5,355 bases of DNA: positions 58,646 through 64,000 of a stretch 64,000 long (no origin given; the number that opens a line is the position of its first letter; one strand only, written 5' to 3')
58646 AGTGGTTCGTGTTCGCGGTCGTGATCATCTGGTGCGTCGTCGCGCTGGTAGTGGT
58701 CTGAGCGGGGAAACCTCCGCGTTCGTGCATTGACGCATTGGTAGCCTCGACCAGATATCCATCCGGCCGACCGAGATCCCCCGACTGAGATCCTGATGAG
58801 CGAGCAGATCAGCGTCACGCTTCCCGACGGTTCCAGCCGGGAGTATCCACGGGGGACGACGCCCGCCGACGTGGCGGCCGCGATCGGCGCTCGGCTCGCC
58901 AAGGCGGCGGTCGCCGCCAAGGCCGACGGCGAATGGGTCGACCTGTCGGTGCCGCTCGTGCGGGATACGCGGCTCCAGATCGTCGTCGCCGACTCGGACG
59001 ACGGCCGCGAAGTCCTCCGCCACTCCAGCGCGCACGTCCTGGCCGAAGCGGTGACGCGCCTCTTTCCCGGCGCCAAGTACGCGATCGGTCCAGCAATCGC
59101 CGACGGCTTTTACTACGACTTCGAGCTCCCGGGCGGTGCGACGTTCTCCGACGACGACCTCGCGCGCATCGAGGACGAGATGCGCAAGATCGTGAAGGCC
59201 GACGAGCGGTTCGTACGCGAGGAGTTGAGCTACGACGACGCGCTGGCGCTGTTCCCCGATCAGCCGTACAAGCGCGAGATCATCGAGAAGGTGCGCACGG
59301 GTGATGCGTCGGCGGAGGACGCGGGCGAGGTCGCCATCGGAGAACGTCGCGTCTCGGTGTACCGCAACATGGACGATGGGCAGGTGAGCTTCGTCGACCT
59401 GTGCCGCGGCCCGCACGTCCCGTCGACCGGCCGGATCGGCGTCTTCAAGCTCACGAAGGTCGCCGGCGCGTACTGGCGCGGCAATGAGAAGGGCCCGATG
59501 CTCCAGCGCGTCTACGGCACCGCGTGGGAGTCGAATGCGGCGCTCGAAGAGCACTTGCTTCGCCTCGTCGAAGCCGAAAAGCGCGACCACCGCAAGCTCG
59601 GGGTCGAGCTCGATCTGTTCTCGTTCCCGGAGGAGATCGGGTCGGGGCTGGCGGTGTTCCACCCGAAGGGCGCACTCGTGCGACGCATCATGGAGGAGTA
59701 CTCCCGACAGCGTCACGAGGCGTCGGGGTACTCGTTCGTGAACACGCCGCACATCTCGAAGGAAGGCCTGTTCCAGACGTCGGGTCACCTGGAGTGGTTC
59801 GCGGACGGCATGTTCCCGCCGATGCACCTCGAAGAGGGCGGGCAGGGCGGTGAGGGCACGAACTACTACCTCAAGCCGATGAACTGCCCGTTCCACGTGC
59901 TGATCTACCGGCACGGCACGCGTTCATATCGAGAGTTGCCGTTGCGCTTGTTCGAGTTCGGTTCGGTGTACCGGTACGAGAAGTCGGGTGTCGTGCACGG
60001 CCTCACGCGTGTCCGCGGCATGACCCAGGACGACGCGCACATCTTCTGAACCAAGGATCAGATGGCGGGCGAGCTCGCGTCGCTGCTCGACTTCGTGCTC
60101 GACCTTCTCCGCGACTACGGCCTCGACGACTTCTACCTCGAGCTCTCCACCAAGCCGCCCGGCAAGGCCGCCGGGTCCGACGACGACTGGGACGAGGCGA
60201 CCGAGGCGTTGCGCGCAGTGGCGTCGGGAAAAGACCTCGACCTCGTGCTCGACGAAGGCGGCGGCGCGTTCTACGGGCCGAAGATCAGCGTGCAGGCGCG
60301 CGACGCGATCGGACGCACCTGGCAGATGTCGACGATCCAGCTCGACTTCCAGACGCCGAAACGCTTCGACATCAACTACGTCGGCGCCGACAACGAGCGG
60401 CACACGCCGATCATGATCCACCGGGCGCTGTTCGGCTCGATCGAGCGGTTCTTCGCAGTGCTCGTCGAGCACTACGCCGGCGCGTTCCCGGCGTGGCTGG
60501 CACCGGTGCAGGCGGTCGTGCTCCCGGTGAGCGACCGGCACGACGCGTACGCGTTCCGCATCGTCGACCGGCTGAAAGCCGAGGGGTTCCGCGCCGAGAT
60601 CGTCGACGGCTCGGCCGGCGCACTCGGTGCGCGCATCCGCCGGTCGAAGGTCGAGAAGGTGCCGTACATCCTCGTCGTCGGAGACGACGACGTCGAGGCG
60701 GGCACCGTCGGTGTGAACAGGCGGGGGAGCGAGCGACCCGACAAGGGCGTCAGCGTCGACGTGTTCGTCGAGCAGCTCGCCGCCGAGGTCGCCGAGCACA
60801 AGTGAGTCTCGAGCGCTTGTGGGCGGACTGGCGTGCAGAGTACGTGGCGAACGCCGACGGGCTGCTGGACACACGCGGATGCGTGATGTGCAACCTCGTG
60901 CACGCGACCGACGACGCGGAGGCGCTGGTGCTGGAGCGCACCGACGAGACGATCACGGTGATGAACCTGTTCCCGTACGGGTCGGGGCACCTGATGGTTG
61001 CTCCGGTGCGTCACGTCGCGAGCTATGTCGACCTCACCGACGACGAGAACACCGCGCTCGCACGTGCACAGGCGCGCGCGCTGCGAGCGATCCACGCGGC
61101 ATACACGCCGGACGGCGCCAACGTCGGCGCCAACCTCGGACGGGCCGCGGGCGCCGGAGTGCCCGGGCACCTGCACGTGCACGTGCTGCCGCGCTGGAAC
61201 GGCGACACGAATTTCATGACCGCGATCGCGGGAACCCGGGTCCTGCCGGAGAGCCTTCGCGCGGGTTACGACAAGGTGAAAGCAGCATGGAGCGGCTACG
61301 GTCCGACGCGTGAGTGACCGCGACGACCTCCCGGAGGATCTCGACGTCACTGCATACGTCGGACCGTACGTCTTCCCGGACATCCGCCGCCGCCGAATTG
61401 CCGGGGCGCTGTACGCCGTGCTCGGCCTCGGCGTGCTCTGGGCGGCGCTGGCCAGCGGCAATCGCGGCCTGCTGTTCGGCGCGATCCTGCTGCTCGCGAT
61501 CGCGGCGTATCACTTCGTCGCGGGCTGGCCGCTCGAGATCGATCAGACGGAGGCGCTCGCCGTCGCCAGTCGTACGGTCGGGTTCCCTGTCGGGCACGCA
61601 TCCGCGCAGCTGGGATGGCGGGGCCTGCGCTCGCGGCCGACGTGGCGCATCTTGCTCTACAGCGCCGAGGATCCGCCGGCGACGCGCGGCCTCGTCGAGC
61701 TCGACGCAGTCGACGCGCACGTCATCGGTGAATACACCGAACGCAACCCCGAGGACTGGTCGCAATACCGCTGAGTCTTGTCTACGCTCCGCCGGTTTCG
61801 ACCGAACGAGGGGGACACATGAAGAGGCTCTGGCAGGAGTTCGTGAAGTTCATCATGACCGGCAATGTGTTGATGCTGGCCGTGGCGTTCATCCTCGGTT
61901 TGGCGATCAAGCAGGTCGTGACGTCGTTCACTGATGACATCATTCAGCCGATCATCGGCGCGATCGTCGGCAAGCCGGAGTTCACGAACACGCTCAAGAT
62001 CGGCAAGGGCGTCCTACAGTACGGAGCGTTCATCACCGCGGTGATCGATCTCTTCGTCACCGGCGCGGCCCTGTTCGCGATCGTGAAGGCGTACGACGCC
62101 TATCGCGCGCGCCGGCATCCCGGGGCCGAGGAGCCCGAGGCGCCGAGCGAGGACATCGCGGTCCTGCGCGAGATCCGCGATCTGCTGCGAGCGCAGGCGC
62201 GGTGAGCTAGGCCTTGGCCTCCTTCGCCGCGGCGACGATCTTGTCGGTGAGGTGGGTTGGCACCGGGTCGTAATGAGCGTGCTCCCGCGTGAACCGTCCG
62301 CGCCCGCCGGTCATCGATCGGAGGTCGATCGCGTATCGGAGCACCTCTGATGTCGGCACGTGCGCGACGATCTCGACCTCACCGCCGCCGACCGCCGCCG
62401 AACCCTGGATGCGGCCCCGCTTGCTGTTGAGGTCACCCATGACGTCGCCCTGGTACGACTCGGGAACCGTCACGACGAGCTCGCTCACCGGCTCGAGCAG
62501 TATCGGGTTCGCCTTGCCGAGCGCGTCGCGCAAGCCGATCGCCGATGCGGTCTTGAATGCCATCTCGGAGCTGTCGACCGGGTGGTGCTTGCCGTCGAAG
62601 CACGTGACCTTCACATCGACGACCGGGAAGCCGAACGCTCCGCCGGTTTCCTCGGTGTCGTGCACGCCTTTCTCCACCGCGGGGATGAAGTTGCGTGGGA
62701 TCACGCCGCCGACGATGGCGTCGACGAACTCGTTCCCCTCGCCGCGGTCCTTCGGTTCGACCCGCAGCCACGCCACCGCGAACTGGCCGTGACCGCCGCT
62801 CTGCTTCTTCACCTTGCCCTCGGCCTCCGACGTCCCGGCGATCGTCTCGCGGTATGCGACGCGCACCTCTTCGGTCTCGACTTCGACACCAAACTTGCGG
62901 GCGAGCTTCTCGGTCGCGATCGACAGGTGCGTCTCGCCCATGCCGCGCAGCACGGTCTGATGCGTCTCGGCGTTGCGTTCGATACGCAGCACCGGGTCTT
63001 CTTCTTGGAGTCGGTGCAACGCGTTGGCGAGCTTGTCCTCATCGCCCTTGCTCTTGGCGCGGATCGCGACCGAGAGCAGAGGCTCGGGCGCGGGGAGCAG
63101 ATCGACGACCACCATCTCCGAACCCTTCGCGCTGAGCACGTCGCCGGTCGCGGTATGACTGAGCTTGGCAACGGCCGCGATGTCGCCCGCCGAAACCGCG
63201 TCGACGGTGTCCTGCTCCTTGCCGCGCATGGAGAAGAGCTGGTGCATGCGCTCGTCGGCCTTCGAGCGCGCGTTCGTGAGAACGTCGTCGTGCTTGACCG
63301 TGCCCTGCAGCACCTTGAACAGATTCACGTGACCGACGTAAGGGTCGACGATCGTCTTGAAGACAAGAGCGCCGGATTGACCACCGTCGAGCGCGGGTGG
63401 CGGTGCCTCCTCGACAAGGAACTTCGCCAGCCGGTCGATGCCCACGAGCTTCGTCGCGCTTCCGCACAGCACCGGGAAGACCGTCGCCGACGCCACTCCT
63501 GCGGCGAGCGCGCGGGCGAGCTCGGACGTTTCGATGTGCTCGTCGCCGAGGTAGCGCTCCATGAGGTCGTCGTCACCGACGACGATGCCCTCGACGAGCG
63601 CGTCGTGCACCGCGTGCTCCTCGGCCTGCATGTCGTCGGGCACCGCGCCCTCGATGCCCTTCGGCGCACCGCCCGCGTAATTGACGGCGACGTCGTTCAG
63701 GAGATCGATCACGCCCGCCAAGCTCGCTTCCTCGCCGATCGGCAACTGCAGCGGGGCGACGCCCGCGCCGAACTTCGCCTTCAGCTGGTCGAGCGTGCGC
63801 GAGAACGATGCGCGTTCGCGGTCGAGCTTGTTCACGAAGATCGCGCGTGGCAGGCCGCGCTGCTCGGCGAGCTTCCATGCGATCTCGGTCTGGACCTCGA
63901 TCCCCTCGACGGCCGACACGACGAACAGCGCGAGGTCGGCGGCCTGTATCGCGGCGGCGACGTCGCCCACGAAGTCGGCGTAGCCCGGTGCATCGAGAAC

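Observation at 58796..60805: thrS is intact except for one in-frame TGA at the invariant zinc-ligand cysteine codon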

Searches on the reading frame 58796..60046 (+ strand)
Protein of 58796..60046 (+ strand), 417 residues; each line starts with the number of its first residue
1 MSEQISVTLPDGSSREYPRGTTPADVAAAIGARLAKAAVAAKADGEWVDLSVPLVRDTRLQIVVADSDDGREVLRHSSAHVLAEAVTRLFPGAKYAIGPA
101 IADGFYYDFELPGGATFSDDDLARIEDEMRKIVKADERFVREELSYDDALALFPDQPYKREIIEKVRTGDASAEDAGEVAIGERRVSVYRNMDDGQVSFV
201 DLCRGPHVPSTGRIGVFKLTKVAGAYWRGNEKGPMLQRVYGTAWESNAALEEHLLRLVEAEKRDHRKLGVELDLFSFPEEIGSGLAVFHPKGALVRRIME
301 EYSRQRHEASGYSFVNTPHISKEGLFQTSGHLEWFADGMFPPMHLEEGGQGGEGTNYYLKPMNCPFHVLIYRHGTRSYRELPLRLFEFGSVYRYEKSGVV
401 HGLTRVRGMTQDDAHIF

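Call 8: list_cluster_members(proteins=[window:58796-60046:+, window:60062-60802:+])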
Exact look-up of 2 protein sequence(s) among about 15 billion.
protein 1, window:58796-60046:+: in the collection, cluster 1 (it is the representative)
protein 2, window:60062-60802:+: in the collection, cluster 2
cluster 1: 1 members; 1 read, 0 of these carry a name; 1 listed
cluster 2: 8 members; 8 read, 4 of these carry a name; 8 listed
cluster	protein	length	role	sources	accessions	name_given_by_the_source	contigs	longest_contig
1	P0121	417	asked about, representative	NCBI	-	-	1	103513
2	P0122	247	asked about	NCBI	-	-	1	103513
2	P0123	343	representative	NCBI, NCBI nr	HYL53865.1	MAG TPA: threonine--tRNA ligase, partial [Acidimicrobiia bacterium] | threonine--tRNA ligase [Acidimicrobiia bacterium]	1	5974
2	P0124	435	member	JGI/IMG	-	threonyl-tRNA synthetase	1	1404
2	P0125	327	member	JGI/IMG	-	threonyl-tRNA synthetase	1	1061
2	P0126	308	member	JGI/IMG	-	threonyl-tRNA synthetase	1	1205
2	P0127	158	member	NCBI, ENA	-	-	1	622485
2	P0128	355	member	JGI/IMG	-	-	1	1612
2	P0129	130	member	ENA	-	-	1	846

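Call 9: find_encoding_contigs(protein=P0121, flank=10000, max_places=6)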
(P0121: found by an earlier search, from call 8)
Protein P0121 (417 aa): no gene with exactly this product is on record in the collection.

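Call 37: search_protein_families(library=pfam, proteins=[window:58796-60046:+], max_evalue=0.00001)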
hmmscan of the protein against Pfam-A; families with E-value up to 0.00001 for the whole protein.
window:58796-60046:+ (417 aa): 3 families
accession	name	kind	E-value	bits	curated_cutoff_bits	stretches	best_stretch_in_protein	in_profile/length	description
PF00587.30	tRNA-synt_2b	-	6.9e-20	72.3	29.3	1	354-417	8-70/179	tRNA synthetase class II core domain (G, H, P, S and T)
PF07973.19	tRNA_SAD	-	1.8e-15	57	24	1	186-240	1-44/44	Threonyl and Alanyl tRNA synthetase second additional domain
PF02824.27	TGS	-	5.8e-14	52.3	22.2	1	5-63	1-59/60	TGS domain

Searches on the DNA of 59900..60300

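Call 47: search_rna_families(source=window, start=59900, end=60300, threshold=evalue, max_evalue=10)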
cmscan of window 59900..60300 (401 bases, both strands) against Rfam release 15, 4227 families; matches with E-value up to 10: 1.
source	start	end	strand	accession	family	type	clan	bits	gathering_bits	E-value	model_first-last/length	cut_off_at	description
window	59981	60044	+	RF01714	Ocean-V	Gene; sRNA;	-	14.3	75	4.9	1-72/72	no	Ocean-V RNA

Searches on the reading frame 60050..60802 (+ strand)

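Call 37: search_protein_families(library=pfam, proteins=[window:60050-60802:+], max_evalue=0.00001)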
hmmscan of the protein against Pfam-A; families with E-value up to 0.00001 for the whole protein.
window:60050-60802:+ (251 aa): 2 families
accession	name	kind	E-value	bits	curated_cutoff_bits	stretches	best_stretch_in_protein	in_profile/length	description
PF03129.25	HGTP_anticodon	-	7.2e-19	68.2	21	1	154-248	1-92/94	Anticodon binding domain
PF00587.30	tRNA-synt_2b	-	1.8e-16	61.2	29.3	1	10-142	81-179/179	tRNA synthetase class II core domain (G, H, P, S and T)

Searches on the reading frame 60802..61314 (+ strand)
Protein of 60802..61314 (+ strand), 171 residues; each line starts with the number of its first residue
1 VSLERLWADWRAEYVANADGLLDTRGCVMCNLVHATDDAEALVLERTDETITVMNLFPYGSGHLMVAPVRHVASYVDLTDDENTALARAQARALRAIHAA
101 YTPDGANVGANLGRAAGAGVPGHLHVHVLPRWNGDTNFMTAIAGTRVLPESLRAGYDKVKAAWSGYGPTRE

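Call 37: search_protein_families(library=pfam, proteins=[window:60802-61314:+], max_evalue=0.00001)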
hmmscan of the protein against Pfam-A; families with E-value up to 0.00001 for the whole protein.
window:60802-61314:+ (171 aa): 2 families
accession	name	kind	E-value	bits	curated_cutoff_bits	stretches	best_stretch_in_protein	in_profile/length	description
PF01230.28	HIT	-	1.9e-12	48.1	21.5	1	40-131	5-95/98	HIT domain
PF11969.13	DcpS_C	-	2.4e-07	31.7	24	1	27-129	2-100/114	Scavenger mRNA decapping enzyme C-term binding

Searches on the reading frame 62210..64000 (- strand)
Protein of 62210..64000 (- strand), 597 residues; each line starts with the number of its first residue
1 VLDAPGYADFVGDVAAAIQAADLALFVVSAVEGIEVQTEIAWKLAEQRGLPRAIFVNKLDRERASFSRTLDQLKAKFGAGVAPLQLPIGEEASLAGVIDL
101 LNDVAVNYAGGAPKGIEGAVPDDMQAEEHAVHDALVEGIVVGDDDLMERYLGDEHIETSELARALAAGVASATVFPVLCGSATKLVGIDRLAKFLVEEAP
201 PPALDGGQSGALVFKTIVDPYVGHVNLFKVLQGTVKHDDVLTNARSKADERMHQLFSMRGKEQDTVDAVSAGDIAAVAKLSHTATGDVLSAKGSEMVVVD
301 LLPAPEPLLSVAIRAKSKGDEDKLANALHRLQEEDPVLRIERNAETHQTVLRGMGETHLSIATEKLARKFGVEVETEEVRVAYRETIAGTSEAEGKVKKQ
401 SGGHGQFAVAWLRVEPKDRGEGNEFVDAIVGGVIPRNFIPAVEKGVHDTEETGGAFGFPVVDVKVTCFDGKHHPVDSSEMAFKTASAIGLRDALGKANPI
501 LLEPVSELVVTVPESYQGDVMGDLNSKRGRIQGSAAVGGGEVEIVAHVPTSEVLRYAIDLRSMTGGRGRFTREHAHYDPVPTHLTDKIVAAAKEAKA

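Call 37: search_protein_families(library=pfam, proteins=[window:62210-64000:-], max_evalue=0.00001)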
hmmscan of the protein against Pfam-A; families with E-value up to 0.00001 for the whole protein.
window:62210-64000:- (597 aa): 6 families
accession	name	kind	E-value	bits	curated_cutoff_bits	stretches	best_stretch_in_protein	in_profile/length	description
PF03764.24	EFG_IV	-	6.1e-40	136.2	24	1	380-498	2-121/121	Elongation factor G, domain IV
PF14492.12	EFG_III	-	8.1e-31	106.4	27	1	305-377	2-74/75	Elongation Factor G, domain III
PF00679.30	EFG_C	-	4.1e-25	88.1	27.9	1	501-587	2-88/89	Elongation factor G C-terminus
PF00009.33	GTP_EFTU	-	6.3e-24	85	26.5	1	2-200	74-187/188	Elongation factor Tu GTP binding domain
PF22042.2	EF-G_D2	-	9.4e-14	51.7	27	1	211-291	4-83/84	Elongation factor G domain 2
PF03144.31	GTP_EFTU_D2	-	7.3e-09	36.4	30.3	1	223-289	1-72/73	Elongation factor Tu domain 2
